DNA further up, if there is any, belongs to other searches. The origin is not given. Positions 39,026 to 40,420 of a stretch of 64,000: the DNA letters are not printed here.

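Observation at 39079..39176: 98-nt four-way-junction palindrome with only Watson-Crick pairs, fused to the mnmA stop codon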

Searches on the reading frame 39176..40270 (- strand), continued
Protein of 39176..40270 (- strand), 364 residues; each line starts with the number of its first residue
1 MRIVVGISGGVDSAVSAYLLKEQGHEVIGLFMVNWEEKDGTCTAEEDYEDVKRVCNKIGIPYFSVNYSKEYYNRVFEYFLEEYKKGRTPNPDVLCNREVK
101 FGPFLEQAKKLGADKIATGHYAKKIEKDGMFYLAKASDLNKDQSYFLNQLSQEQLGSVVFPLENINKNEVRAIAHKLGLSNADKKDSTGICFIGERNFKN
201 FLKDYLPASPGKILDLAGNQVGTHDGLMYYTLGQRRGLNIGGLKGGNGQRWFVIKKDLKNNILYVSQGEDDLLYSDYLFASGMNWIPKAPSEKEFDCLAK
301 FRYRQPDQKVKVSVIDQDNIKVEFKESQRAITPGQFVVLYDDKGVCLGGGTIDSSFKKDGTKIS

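Call 24: find_related_loci(query=window:39176-40270:-, collection=genome_contigs, flank=4000)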
Query window:39176-40270:- (364 aa) in genome_contigs; peptide patterns used: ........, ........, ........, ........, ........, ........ (x = any residue, [..] = any of these).
151 stretches matched a pattern; 49 encode a relative of the query (tblastn E <= 1e-3); 49 distinct loci.
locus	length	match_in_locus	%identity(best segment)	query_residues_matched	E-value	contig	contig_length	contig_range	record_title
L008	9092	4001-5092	89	1-364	0e+0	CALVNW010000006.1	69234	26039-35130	MAG: uncultured Clostridia bacterium isolate BRZ_ES__bin107 genome assembly, contig: BRZ_ES__NODE_677_length_69234_cov_4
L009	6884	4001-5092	88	1-364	0e+0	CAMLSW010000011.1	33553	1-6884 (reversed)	MAG: uncultured Clostridia bacterium isolate ERR4303218_bin.57_MetaWRAP_v1.1_MAG genome assembly, contig: NODE_1262_leng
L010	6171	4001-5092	87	1-364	0e+0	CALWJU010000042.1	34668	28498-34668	MAG: uncultured Clostridia bacterium isolate E14__bin218 genome assembly, contig: E14__k127_5051753, whole genome shotgu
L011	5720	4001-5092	87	1-364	0e+0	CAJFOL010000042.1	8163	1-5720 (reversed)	uncultured Clostridia bacterium isolate Coassembly_mag_441 genome assembly, contig: MAGpy_11413_min2k_bin_441_fak87_6039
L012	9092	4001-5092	85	1-364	0e+0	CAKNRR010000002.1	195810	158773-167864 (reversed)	MAG TPA_asm: uncultured Clostridia bacterium isolate ERR3414588_bin.31_metaWRAP_v1.1_MAG genome assembly, contig: NODE_5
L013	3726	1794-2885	84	1-364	0e+0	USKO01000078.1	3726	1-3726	uncultured Firmicutes bacterium isolate UMGS1812 genome assembly, contig: NODE_9697_length_3726_cov_2.395260, whole geno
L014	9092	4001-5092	84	1-364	0e+0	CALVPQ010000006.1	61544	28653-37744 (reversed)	MAG: uncultured Clostridia bacterium isolate BRZ_CF__bin29 genome assembly, contig: BRZ_CF__NODE_636_length_61544_cov_10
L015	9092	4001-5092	82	1-364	0e+0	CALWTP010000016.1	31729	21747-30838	MAG: uncultured Clostridia bacterium isolate E06__bin174 genome assembly, contig: E06__k127_3178393, whole genome shotgu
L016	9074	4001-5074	84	1-358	0e+0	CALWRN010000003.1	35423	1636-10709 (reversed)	MAG: uncultured Clostridia bacterium isolate E21__bin145 genome assembly, contig: E21__k127_4275414, whole genome shotgu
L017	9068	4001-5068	84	1-356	0e+0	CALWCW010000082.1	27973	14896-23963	MAG: uncultured Clostridia bacterium isolate E03__bin84 genome assembly, contig: E03__k127_235555, whole genome shotgun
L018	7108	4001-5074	84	1-358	0e+0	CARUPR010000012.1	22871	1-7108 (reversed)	MAG TPA_asm: uncultured Eubacteriales bacterium isolate MGBC127298 genome assembly, contig: MGBC127298.12, whole genome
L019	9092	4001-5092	84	1-364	0e+0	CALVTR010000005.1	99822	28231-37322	MAG: uncultured Clostridia bacterium isolate BRZ_CD__bin5 genome assembly, contig: BRZ_CD__NODE_254_length_99822_cov_8.3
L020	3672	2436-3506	83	1-357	0e+0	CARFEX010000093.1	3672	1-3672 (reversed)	MAG TPA_asm: uncultured Eubacteriales bacterium isolate MGBC145026 genome assembly, contig: MGBC145026.93, whole genome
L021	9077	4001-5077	82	1-359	0e+0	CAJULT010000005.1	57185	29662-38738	MAG TPA_asm: uncultured Christensenellaceae bacterium isolate MGBC157384 genome assembly, contig: MGBC157384.5, whole ge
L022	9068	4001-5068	83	1-356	0e+0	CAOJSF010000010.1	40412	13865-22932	MAG TPA_asm: uncultured Clostridia bacterium isolate SRR15604559_bin.67_metawrap_v1.3_MAG genome assembly, contig: NODE.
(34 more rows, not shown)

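Call 33: find_related_loci(query=window:39176-40270:-, collection=metagenome_contigs, flank=2500)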
Query window:39176-40270:- (364 aa) in metagenome_contigs; peptide patterns used: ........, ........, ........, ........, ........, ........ (x = any residue, [..] = any of these).
218 stretches matched a pattern; 15 encode a relative of the query (tblastn E <= 1e-3); 15 distinct loci.
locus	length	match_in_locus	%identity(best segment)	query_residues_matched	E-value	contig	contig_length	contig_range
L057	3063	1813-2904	88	1-364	0e+0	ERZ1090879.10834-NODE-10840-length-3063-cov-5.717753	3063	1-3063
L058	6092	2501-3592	87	1-364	0e+0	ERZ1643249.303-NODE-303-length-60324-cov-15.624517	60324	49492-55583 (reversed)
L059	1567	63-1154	86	1-364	0e+0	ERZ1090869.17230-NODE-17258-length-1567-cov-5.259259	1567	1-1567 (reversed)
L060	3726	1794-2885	84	1-364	0e+0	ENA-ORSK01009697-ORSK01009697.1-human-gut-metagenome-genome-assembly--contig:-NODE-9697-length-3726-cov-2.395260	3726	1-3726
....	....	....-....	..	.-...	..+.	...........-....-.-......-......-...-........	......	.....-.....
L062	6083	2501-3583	78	1-360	0e+0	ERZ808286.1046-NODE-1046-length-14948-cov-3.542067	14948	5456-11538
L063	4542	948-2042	72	2-363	0e+0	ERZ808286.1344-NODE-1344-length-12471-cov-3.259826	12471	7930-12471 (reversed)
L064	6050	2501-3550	74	3-353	7e-177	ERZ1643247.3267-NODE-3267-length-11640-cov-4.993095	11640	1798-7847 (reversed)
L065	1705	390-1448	73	3-353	0e+0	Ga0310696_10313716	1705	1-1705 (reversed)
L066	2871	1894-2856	79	1-321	0e+0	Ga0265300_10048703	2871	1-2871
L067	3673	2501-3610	64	3-352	2e-153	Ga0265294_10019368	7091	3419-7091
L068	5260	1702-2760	54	2-356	1e-119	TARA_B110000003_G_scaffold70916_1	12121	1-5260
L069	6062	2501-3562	53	2-356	3e-119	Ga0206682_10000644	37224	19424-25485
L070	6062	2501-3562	53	2-356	5e-119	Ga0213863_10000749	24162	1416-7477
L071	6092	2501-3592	84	1-364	0e+0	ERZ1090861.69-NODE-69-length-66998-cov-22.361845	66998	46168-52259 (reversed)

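Call 35: find_encoding_contigs(protein=P0002, flank=1200, max_places=10)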
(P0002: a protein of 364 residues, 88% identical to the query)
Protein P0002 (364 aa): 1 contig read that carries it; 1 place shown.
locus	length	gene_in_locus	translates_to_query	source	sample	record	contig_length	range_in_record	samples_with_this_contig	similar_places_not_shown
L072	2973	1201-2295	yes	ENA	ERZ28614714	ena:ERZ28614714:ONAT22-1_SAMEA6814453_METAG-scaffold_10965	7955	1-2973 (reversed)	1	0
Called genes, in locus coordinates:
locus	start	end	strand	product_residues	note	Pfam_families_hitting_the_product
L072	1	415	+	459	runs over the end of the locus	-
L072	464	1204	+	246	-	-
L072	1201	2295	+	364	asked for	PF01171:ATP_bind_3 (weak), PF02540:NAD_synthase (weak), PF02568:ThiI (faint), PF03054:tRNA_Me_trans, PF06508:QueC (faint), PF20259:tRNA_Me_trans_M, PF20258:tRNA_Me_trans_C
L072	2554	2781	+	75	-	PF04070:DUF378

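Call 36: find_encoding_contigs(protein=P0004, flank=1200, max_places=10)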
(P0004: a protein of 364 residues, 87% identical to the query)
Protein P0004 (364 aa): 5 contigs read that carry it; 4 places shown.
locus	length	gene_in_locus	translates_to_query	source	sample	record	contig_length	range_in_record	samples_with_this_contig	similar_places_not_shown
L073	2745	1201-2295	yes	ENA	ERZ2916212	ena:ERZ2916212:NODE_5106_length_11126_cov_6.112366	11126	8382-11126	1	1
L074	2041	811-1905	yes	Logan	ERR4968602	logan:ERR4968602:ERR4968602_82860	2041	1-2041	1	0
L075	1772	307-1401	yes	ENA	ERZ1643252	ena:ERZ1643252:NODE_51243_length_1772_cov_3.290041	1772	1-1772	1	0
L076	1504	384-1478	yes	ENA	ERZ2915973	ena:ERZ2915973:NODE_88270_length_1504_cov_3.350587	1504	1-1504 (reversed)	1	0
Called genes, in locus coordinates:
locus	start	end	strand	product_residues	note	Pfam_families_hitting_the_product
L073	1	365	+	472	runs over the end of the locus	PF00515:TPR_1 (faint)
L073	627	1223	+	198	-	-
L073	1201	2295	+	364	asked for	PF01171:ATP_bind_3 (weak), PF02540:NAD_synthase (weak), PF03054:tRNA_Me_trans, PF20259:tRNA_Me_trans_M, PF20258:tRNA_Me_trans_C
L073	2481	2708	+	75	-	PF04070:DUF378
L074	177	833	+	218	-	-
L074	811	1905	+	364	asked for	PF01171:ATP_bind_3 (weak), PF02540:NAD_synthase (weak), PF03054:tRNA_Me_trans, PF20259:tRNA_Me_trans_M, PF20258:tRNA_Me_trans_C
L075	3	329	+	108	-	?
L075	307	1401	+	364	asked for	PF01171:ATP_bind_3 (weak), PF02540:NAD_synthase (weak), PF03054:tRNA_Me_trans, PF20259:tRNA_Me_trans_M, PF20258:tRNA_Me_trans_C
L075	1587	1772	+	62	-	?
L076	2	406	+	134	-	?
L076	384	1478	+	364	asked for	PF01171:ATP_bind_3 (weak), PF02540:NAD_synthase (weak), PF03054:tRNA_Me_trans, PF20259:tRNA_Me_trans_M, PF20258:tRNA_Me_trans_C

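Call 37: find_encoding_contigs(protein=P0006, flank=1200, max_places=10)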
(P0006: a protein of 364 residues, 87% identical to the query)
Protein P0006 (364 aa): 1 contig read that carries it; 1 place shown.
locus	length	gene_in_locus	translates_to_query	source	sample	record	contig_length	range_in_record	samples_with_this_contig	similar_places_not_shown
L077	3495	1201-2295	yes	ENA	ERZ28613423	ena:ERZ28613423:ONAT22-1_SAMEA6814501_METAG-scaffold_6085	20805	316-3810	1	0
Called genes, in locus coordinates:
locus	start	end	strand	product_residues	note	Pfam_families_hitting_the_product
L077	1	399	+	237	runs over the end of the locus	?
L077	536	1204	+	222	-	-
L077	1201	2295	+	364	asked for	PF01171:ATP_bind_3 (weak), PF02540:NAD_synthase (weak), PF03054:tRNA_Me_trans, PF06508:QueC (faint), PF20259:tRNA_Me_trans_M, PF20258:tRNA_Me_trans_C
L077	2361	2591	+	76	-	PF04070:DUF378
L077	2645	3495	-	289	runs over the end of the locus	PF00892:EamA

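Call 38: find_encoding_contigs(protein=P0009, flank=1200, max_places=10)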
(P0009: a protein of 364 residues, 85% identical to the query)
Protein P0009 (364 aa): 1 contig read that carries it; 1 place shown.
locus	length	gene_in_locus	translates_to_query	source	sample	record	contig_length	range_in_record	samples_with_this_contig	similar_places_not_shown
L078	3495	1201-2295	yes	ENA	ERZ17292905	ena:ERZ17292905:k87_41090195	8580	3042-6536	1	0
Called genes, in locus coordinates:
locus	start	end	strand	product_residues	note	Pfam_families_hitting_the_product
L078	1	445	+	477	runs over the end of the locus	PF00515:TPR_1 (weak), PF07719:TPR_2 (weak)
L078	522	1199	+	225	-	-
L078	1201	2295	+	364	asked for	PF01171:ATP_bind_3 (weak), PF02540:NAD_synthase (weak), PF03054:tRNA_Me_trans, PF20259:tRNA_Me_trans_M, PF20258:tRNA_Me_trans_C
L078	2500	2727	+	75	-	PF04070:DUF378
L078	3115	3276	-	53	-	PF14168:YjzC (weak)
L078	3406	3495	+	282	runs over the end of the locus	PF02645:DegV, PF13684:FakA-like_C (faint)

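Call 39: find_encoding_contigs(protein=P0011, flank=1200, max_places=10)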
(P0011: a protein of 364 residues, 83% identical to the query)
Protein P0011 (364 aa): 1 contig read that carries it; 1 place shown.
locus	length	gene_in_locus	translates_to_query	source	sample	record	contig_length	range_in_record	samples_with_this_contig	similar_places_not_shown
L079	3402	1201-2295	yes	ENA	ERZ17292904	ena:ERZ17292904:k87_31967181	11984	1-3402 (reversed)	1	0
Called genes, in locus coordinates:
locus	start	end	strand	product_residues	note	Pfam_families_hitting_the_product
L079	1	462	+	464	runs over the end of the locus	-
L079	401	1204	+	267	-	-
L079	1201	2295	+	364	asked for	PF01171:ATP_bind_3 (weak), PF02540:NAD_synthase, PF02568:ThiI (faint), PF03054:tRNA_Me_trans, PF06508:QueC (faint), PF20259:tRNA_Me_trans_M, PF20258:tRNA_Me_trans_C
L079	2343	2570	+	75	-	PF04070:DUF378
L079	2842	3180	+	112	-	-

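Call 78: find_encoding_contigs(protein=P0027, flank=1000, max_places=10)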
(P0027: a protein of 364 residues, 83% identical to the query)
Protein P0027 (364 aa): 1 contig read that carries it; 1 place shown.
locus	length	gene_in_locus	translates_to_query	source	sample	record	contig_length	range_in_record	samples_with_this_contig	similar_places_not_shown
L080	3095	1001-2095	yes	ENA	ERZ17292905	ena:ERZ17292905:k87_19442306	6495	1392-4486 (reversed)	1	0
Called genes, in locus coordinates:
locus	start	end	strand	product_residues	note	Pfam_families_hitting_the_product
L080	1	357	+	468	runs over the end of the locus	PF00515:TPR_1 (faint)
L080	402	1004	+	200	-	PF05154:TM2 (weak)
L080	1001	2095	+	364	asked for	PF01171:ATP_bind_3 (faint), PF02540:NAD_synthase (weak), PF02568:ThiI (faint), PF03054:tRNA_Me_trans, PF06508:QueC (faint), PF20259:tRNA_Me_trans_M, PF20258:tRNA_Me_trans_C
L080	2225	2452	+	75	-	PF04070:DUF378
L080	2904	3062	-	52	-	PF14168:YjzC (weak)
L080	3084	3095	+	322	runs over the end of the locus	PF02645:DegV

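Call 79: find_encoding_contigs(protein=P0089, flank=1000, max_places=10)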
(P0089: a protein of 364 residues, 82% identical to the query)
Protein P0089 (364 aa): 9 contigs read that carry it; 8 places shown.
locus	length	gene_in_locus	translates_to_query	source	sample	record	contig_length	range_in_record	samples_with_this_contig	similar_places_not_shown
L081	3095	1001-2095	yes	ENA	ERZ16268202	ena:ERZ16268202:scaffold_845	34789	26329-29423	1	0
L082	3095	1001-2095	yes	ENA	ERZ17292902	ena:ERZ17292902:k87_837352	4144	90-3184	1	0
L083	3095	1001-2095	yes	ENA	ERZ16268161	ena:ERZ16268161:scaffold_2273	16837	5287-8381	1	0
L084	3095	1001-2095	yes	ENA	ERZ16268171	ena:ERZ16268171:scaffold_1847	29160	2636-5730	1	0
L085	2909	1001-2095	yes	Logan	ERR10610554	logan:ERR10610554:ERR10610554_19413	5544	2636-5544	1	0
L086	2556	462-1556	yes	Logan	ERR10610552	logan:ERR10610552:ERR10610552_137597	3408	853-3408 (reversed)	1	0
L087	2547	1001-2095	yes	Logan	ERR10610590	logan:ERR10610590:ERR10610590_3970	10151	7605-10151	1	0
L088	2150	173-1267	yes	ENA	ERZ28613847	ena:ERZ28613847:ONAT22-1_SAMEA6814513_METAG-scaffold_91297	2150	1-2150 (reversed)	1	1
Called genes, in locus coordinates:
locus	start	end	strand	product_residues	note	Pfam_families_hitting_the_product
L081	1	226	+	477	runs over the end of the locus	-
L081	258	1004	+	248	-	-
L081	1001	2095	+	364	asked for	PF01171:ATP_bind_3 (weak), PF02540:NAD_synthase, PF03054:tRNA_Me_trans, PF20259:tRNA_Me_trans_M, PF20258:tRNA_Me_trans_C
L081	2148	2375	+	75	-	PF04070:DUF378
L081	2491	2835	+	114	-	-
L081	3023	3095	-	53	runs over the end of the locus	PF14168:YjzC (weak)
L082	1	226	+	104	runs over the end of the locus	?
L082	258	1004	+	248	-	-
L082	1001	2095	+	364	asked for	PF01171:ATP_bind_3 (weak), PF02540:NAD_synthase, PF03054:tRNA_Me_trans, PF20259:tRNA_Me_trans_M, PF20258:tRNA_Me_trans_C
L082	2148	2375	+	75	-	PF04070:DUF378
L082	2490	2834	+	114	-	-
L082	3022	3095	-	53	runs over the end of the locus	PF14168:YjzC (weak)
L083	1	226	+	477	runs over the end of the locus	-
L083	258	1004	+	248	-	-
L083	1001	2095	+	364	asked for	PF01171:ATP_bind_3 (weak), PF02540:NAD_synthase, PF03054:tRNA_Me_trans, PF20259:tRNA_Me_trans_M, PF20258:tRNA_Me_trans_C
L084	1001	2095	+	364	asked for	PF01171:ATP_bind_3 (weak), PF02540:NAD_synthase, PF03054:tRNA_Me_trans, PF20259:tRNA_Me_trans_M, PF20258:tRNA_Me_trans_C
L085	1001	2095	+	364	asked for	PF01171:ATP_bind_3 (weak), PF02540:NAD_synthase, PF03054:tRNA_Me_trans, PF20259:tRNA_Me_trans_M, PF20258:tRNA_Me_trans_C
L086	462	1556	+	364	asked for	PF01171:ATP_bind_3 (weak), PF02540:NAD_synthase, PF03054:tRNA_Me_trans, PF20259:tRNA_Me_trans_M, PF20258:tRNA_Me_trans_C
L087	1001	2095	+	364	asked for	PF01171:ATP_bind_3 (weak), PF02540:NAD_synthase, PF03054:tRNA_Me_trans, PF20259:tRNA_Me_trans_M, PF20258:tRNA_Me_trans_C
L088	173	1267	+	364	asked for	PF01171:ATP_bind_3 (weak), PF02540:NAD_synthase, PF03054:tRNA_Me_trans, PF20259:tRNA_Me_trans_M, PF20258:tRNA_Me_trans_C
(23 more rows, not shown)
